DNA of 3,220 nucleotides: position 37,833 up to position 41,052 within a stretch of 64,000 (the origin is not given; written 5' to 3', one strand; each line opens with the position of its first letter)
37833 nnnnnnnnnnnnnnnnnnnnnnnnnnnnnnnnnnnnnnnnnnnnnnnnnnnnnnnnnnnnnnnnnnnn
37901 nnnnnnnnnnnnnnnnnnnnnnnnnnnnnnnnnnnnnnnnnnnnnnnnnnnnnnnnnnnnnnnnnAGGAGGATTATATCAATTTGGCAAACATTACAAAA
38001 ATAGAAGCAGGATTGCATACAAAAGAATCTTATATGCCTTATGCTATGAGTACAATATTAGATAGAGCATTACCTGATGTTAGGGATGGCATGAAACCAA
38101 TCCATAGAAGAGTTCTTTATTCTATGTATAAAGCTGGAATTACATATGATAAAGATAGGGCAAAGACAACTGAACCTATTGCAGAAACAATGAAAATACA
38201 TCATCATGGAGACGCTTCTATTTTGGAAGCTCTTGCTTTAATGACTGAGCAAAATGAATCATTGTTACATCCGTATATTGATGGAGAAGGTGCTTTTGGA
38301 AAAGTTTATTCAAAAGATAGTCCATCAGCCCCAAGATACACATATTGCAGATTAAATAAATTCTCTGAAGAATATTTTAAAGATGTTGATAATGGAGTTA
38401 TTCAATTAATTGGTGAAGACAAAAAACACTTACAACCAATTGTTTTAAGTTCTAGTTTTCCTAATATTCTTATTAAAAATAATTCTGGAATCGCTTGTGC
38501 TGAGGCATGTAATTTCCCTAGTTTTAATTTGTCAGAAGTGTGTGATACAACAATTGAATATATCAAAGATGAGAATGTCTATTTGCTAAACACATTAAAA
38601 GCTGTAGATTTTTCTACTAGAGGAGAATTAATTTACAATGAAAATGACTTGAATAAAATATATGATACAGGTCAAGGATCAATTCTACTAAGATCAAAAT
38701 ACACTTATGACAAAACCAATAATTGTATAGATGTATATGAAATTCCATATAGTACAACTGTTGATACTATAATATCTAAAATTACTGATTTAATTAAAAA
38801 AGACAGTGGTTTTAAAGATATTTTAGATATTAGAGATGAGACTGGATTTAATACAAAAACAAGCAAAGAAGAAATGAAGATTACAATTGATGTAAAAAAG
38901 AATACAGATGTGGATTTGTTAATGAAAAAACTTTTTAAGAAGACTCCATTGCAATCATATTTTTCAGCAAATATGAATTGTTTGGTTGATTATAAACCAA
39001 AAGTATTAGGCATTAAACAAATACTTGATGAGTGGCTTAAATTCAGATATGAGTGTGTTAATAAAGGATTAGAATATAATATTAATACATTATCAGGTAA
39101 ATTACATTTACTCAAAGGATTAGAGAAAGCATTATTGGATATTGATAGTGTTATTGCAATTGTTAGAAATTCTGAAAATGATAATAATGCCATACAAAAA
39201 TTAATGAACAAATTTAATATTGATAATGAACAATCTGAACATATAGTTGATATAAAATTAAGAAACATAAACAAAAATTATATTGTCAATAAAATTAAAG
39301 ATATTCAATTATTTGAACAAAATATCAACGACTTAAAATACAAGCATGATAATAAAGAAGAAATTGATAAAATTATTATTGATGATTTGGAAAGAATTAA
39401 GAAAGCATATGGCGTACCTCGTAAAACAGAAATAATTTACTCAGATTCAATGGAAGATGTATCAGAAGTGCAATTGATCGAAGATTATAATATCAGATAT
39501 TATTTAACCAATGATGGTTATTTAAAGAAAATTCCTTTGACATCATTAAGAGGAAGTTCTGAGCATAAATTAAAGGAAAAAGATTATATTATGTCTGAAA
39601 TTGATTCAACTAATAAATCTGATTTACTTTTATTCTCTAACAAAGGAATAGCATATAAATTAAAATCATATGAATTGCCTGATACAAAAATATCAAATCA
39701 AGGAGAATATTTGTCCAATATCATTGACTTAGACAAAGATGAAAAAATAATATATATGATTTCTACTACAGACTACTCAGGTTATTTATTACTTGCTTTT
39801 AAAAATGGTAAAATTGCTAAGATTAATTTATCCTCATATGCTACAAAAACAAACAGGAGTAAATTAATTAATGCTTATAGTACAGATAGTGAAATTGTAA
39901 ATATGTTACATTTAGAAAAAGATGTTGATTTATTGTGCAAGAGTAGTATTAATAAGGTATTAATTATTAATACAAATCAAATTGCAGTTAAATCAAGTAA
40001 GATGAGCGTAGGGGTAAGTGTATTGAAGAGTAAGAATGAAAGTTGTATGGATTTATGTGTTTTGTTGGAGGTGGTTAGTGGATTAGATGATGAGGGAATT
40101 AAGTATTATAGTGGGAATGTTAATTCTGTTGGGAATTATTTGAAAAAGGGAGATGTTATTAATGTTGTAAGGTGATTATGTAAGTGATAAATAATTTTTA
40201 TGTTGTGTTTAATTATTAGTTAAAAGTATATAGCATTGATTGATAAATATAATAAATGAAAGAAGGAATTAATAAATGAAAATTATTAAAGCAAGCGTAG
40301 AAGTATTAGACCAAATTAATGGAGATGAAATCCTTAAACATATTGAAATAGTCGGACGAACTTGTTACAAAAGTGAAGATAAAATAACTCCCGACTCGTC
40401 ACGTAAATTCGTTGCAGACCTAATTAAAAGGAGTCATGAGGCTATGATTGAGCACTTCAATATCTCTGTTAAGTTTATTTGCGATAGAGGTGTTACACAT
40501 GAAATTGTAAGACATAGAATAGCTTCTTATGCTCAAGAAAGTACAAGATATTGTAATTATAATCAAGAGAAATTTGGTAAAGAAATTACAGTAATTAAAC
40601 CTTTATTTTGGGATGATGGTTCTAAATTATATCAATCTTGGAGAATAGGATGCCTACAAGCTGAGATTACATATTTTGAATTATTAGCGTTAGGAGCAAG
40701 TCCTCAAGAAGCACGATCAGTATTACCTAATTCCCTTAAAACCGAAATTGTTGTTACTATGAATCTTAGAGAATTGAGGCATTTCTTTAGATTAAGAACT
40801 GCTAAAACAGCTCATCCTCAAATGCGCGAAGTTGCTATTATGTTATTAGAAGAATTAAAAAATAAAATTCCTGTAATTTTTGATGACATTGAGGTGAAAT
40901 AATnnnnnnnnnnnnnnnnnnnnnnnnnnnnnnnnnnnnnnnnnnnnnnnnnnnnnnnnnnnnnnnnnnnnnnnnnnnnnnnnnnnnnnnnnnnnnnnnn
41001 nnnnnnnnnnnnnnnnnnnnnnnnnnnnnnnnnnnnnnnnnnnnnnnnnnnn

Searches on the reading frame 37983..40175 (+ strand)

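Call 12: search_protein_families(library=phrogs, proteins=[window:37983-40175:+], max_evalue=0.001)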
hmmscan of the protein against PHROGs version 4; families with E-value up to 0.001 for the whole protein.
window:37983-40175:+ (730 aa): 3 families
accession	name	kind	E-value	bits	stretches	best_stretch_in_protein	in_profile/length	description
phrog_28877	-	DNA, RNA and nucleotide metabolism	8.6e-216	720.4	1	13-727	692-1402/1441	DNA topoisomerase II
phrog_551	-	DNA, RNA and nucleotide metabolism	1.7e-151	507.1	1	12-703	15-682/701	DNA topoisomerase II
phrog_20354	-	DNA, RNA and nucleotide metabolism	1.3e-20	75.3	1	15-137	14-135/142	DNA topoisomerase II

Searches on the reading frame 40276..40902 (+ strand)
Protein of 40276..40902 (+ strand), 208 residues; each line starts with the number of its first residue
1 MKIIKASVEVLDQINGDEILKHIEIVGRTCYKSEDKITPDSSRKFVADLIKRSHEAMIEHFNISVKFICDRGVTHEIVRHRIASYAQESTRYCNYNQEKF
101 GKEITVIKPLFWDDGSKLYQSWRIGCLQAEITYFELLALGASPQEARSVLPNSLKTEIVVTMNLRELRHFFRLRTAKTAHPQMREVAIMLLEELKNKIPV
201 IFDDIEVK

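Call 12: search_protein_families(library=phrogs, proteins=[window:40276-40902:+], max_evalue=0.001)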
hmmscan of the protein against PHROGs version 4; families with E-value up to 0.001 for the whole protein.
window:40276-40902:+ (208 aa): 4 families
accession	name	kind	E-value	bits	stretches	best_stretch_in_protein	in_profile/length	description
phrog_85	-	DNA, RNA and nucleotide metabolism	1.3e-48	167.2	1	8-205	373-583/866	thymidylate synthase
phrog_22708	-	DNA, RNA and nucleotide metabolism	4.4e-10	40.3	1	15-97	39-128/242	thymidylate synthase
phrog_10644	-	DNA, RNA and nucleotide metabolism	5.8e-08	34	1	132-202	81-151/160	thymidylate synthase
phrog_28804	-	DNA, RNA and nucleotide metabolism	0.00062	21.1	0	132-201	13-81/91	thymidylate synthase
